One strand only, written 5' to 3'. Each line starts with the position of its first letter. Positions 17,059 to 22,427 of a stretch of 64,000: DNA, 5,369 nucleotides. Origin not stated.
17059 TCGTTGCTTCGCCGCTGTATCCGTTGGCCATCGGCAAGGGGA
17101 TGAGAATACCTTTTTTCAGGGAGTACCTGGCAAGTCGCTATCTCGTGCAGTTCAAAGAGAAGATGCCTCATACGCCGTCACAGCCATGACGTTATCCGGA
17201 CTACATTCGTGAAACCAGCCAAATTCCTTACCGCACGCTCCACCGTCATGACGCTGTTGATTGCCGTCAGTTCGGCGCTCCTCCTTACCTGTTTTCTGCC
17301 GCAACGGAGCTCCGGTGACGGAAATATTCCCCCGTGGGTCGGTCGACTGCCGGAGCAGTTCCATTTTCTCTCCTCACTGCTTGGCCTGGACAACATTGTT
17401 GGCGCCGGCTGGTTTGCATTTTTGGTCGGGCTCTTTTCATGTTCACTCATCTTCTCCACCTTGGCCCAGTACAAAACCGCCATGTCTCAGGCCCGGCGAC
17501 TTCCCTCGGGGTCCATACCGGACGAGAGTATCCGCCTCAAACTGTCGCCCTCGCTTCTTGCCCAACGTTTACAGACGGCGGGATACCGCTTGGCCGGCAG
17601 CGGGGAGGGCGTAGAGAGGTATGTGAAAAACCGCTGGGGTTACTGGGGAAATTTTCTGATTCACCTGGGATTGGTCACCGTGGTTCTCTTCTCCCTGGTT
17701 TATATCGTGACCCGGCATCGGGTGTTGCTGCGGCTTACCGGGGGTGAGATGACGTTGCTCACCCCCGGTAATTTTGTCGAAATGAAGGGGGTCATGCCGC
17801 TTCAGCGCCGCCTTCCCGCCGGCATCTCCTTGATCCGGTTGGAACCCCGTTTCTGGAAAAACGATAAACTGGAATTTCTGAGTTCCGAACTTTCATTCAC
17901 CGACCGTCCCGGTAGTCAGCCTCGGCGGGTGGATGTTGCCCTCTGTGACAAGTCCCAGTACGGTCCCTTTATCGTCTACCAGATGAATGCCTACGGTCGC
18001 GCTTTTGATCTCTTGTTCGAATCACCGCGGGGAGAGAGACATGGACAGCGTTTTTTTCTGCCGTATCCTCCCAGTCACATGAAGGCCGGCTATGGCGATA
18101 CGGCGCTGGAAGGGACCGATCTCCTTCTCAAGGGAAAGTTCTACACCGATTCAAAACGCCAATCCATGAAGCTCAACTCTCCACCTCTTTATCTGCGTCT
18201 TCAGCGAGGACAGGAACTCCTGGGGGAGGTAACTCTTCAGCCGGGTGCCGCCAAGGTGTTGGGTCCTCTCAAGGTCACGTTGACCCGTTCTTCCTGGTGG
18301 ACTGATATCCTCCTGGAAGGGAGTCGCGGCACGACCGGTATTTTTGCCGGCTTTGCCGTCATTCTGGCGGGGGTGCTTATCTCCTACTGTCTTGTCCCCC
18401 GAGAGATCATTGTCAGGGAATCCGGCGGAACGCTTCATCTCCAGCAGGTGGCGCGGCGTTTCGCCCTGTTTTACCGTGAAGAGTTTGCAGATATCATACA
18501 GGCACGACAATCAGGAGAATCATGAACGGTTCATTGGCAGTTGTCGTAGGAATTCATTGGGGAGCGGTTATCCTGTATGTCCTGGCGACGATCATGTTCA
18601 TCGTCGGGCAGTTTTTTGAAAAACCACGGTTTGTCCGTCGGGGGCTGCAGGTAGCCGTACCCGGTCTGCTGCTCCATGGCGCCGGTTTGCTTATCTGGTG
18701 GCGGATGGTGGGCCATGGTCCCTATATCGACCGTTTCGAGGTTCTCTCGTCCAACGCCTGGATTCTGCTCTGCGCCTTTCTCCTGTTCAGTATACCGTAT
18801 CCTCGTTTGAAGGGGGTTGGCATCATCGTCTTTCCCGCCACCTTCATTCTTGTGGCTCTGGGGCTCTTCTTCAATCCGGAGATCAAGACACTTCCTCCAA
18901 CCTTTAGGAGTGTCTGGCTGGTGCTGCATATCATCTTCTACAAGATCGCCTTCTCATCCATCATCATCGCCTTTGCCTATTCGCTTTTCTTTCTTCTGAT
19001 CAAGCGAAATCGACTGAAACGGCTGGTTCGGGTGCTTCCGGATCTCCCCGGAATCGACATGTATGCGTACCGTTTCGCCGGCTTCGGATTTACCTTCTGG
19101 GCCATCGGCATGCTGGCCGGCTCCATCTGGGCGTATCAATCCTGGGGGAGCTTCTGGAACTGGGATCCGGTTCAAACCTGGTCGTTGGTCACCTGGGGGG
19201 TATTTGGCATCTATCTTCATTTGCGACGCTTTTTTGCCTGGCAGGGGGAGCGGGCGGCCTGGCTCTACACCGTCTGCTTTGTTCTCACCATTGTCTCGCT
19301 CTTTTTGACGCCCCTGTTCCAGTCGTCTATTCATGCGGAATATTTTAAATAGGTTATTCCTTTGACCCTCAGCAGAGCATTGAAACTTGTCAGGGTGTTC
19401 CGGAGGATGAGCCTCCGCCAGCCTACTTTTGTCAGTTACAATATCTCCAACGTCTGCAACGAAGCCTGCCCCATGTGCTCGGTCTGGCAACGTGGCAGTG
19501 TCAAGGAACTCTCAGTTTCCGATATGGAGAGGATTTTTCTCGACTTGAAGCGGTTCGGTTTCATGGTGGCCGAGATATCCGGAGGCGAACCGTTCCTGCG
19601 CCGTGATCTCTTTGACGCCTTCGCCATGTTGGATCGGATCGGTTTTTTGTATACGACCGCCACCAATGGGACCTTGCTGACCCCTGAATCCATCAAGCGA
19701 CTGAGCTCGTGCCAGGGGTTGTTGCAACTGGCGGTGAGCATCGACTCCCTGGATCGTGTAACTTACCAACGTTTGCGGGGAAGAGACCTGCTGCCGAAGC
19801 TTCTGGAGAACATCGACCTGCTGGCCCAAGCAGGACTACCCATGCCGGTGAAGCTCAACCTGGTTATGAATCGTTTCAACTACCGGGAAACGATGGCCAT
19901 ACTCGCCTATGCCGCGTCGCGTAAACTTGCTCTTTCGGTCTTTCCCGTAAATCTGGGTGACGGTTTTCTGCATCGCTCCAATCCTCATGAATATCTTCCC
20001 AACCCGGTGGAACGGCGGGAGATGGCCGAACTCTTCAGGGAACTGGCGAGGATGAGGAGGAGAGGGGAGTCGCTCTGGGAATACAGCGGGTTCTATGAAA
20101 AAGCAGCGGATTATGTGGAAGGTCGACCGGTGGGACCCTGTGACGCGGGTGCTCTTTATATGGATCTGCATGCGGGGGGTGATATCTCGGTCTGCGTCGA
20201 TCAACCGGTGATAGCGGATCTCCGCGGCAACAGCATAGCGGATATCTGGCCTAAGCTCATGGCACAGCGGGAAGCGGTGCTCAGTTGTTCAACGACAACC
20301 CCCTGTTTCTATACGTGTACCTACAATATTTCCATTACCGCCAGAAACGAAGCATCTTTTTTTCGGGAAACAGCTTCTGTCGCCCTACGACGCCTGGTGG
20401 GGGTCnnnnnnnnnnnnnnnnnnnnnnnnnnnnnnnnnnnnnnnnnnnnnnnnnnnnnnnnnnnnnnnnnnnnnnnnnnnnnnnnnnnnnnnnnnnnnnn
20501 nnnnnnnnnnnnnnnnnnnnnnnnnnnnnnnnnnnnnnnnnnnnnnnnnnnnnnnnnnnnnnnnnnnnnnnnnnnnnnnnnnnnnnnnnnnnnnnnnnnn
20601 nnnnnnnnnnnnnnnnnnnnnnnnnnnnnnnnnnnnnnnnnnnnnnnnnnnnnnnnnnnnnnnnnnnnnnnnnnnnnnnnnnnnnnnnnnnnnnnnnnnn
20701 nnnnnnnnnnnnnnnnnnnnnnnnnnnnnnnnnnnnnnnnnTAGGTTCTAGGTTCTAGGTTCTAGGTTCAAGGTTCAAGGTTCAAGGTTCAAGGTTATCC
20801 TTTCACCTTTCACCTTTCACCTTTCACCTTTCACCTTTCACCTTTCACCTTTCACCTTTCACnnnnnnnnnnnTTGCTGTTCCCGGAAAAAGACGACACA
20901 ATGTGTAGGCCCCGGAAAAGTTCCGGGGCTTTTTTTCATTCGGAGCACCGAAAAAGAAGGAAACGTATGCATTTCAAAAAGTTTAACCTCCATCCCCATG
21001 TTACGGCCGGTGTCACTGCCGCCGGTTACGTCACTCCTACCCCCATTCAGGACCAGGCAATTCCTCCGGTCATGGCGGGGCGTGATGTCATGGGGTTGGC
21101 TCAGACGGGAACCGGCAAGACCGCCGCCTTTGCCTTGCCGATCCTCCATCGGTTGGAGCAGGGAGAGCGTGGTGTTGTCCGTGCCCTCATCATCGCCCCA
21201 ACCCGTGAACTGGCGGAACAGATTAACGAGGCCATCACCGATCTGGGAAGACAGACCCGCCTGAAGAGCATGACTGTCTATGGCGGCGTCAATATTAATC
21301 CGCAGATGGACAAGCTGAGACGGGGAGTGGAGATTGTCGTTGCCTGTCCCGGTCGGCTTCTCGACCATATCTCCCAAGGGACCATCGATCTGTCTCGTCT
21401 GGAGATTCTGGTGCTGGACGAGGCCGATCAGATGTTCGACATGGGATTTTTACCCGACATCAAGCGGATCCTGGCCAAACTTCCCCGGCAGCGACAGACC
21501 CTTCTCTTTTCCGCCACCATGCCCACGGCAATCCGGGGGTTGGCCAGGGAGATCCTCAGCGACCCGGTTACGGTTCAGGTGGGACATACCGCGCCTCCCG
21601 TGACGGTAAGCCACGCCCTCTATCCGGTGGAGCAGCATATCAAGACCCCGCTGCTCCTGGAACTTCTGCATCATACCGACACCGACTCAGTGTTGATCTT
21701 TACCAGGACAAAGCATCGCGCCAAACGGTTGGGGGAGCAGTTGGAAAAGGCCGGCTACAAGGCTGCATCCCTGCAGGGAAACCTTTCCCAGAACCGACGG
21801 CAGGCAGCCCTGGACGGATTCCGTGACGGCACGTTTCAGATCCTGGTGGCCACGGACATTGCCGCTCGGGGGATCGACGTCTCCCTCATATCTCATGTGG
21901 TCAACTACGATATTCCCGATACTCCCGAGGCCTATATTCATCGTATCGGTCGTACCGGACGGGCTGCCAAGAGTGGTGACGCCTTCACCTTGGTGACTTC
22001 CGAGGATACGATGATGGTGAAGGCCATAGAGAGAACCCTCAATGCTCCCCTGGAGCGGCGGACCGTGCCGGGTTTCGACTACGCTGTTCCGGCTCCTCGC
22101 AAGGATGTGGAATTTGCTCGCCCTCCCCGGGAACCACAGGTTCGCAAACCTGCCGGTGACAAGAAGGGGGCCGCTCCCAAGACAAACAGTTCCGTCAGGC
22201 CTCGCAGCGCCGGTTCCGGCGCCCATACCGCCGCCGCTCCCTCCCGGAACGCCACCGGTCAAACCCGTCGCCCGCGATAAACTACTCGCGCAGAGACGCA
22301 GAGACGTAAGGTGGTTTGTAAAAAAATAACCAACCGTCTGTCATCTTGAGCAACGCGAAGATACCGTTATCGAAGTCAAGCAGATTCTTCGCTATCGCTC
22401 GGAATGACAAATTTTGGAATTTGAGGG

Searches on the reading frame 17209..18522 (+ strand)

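Call 17: search_protein_families(library=pfam, proteins=[window:17209-18522:+], max_evalue=0.01)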
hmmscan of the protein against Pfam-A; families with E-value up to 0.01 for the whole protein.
window:17209-18522:+ (438 aa): 1 family
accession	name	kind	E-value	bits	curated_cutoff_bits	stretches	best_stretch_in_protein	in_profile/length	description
PF05140.19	ResB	-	1.6e-07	30.9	24.6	1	15-171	6-177/486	ResB-like family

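Call 46: search_protein_families(library=ncbifam, proteins=[window:17209-18522:+], max_evalue=0.01)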
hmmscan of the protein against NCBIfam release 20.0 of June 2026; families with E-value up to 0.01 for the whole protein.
window:17209-18522:+ (438 aa): 0 families

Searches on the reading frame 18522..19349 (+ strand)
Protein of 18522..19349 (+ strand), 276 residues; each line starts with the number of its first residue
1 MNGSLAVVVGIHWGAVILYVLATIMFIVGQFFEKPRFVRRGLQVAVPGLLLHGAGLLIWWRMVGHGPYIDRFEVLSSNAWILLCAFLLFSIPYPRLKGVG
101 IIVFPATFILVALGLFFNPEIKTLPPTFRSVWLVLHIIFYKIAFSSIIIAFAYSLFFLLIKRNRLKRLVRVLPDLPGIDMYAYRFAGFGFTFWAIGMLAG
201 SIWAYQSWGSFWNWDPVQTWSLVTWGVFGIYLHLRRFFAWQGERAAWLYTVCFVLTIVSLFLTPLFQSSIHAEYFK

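Call 17: search_protein_families(library=pfam, proteins=[window:18522-19349:+], max_evalue=0.01)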
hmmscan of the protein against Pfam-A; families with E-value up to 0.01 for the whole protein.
window:18522-19349:+ (276 aa): 1 family
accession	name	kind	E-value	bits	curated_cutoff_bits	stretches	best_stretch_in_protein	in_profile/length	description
PF01578.25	Cytochrom_C_asm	-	1.6e-34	119.8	29.9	1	78-271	11-212/212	Cytochrome C assembly protein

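Call 46: search_protein_families(library=ncbifam, proteins=[window:18522-19349:+], max_evalue=0.01)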
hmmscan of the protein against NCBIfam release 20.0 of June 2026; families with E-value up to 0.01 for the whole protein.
window:18522-19349:+ (276 aa): 4 families
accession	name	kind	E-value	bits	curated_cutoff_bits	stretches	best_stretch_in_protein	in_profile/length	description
TIGR03144.1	cytochr_II_ccsB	equivalog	7.8e-42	143.7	187.6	1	48-272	5-250/252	c-type cytochrome biogenesis protein CcsB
NF007691.0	PRK10369.1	subfamily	0.00012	21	394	1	179-270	206-299/573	heme lyase NrfEFG subunit NrfE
TIGR00353.1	nrfE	subfamily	0.00021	20.3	569.05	1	120-266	104-241/578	heme lyase CcmF/NrfE family subunit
TIGR01191.1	ccmC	subfamily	0.0014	18.6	186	1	179-260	46-126/184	heme ABC transporter permease CcmC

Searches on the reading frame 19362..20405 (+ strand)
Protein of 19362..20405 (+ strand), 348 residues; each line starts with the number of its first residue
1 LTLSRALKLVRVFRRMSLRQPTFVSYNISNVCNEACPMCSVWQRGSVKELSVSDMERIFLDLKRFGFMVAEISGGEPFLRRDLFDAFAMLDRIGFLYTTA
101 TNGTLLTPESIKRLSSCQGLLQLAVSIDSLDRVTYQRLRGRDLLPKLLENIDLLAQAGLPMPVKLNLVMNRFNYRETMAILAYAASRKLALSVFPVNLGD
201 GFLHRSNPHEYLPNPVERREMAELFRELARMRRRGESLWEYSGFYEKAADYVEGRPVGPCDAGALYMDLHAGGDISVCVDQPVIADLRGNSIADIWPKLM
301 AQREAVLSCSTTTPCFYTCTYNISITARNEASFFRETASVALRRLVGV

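Call 17: search_protein_families(library=pfam, proteins=[window:19362-20405:+], max_evalue=0.01)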
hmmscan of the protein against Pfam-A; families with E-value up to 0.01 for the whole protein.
window:19362-20405:+ (348 aa): 1 family
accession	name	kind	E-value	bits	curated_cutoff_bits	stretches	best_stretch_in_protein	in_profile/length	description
PF04055.27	Radical_SAM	-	1.8e-20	74.2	29.5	1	26-178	1-160/166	Radical SAM superfamily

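Call 46: search_protein_families(library=ncbifam, proteins=[window:19362-20405:+], max_evalue=0.01)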
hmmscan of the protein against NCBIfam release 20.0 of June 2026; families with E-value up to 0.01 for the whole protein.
window:19362-20405:+ (348 aa): 41 families (the best 25 are shown)
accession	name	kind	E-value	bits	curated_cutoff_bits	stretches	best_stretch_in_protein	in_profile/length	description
TIGR02668.1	moaA_archaeal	equivalog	6.1e-23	81.3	325.25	1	25-193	13-183/303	GTP 3',8-cyclase MoaA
NF001199.0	PRK00164.2-1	equivalog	7.1e-21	74.6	231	1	27-194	17-185/308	GTP 3',8-cyclase MoaA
TIGR04055.1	rSAM_NirJ2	equivalog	9.3e-20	71.4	500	1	24-185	2-162/326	putative heme d1 biosynthesis radical SAM protein NirJ2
TIGR02666.1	moaA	equivalog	3.4e-19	69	284.05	1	28-193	16-189/336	GTP 3',8-cyclase MoaA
NF050035.1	rSAM_WgK_link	exception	1.5e-18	67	650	1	18-167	5-156/367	radical SAM/SPASM peptide maturase WgkB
NF038283.1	viperin_w_prok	equivalog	4.2e-16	59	180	1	23-181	3-174/281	viperin family antiviral radical SAM protein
TIGR02109.1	PQQ_syn_pqqE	equivalog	5.4e-16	58.5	381.35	1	20-285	5-264/358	pyrroloquinoline quinone biosynthesis protein PqqE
TIGR03961.1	rSAM_PTO1314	hypoth_equivalog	8.1e-16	58.2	306.05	1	10-246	10-231/332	PTO1314 family radical SAM protein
TIGR04545.1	rSAM_ahbD_hemeb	equivalog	1.6e-15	57.4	500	1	24-184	2-162/339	heme b synthase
NF045646.2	rSAM_Se_TrsS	equivalog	2.2e-15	56.1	490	1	27-187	91-254/441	radical SAM (seleno)protein TrsS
TIGR04054.1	rSAM_NirJ1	equivalog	4.6e-15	55.1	650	1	23-187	37-200/387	putative heme d1 biosynthesis radical SAM protein NirJ1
TIGR04250.1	SCM_rSAM_ScmE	equivalog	6.4e-15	54.9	400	1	21-197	2-177/358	SynChlorMet cassette radical SAM/SPASM protein ScmE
TIGR03962.1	mycofact_rSAM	equivalog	8.9e-15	54.7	265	1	16-186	6-175/339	mycofactocin radical SAM maturase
TIGR04546.1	rSAM_ahbC_deAc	equivalog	2.9e-14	52.7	650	1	17-183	34-199/390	12,18-didecarboxysiroheme deacetylase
TIGR04051.1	rSAM_NirJ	equivalog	4.5e-13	48.9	515.45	1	24-185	4-164/354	heme d1 biosynthesis radical SAM protein NirJ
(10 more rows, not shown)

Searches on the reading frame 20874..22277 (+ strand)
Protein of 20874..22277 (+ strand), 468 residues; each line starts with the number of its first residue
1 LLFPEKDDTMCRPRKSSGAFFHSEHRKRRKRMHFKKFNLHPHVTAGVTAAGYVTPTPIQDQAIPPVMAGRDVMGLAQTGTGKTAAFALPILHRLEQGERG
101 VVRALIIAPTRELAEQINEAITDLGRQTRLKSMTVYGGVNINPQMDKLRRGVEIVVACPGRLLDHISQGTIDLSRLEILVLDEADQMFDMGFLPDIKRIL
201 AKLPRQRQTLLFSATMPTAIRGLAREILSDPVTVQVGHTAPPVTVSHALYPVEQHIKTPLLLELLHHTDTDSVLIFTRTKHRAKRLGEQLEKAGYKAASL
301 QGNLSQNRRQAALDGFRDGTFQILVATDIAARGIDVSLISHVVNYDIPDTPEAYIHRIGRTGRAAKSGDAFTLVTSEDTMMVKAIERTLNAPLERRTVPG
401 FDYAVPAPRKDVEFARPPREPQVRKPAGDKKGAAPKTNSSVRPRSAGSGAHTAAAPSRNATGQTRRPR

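Call 17: search_protein_families(library=pfam, proteins=[window:20874-22277:+], max_evalue=0.01)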
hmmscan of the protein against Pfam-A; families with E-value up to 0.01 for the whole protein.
window:20874-22277:+ (468 aa): 7 families
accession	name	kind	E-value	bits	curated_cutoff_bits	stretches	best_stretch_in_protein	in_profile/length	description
PF00270.35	DEAD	-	1.5e-51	174.9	26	1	56-219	1-163/167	DEAD/DEAH box helicase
PF00271.37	Helicase_C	-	7.2e-32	110.4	23.5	1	259-364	4-109/110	Helicase conserved C-terminal domain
PF04851.21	ResIII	-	2.8e-08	34.3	22.5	1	76-216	30-162/164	Type III restriction enzyme, res subunit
PF13245.12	AAA_19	-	6.8e-06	26.7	25.1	1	61-210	3-120/134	AAA domain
PF13604.12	AAA_30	-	0.0022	18.2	27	0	59-185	6-98/191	AAA domain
PF00580.27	UvrD-helicase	-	0.0024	18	23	0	68-136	12-80/271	UvrD/REP helicase N-terminal domain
PF05127.21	NAT10_TcmA_helicase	-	0.0073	16.6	22.7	0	76-185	4-99/176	RNA cytidine acetyltransferase NAT10/TcmA, helicase domain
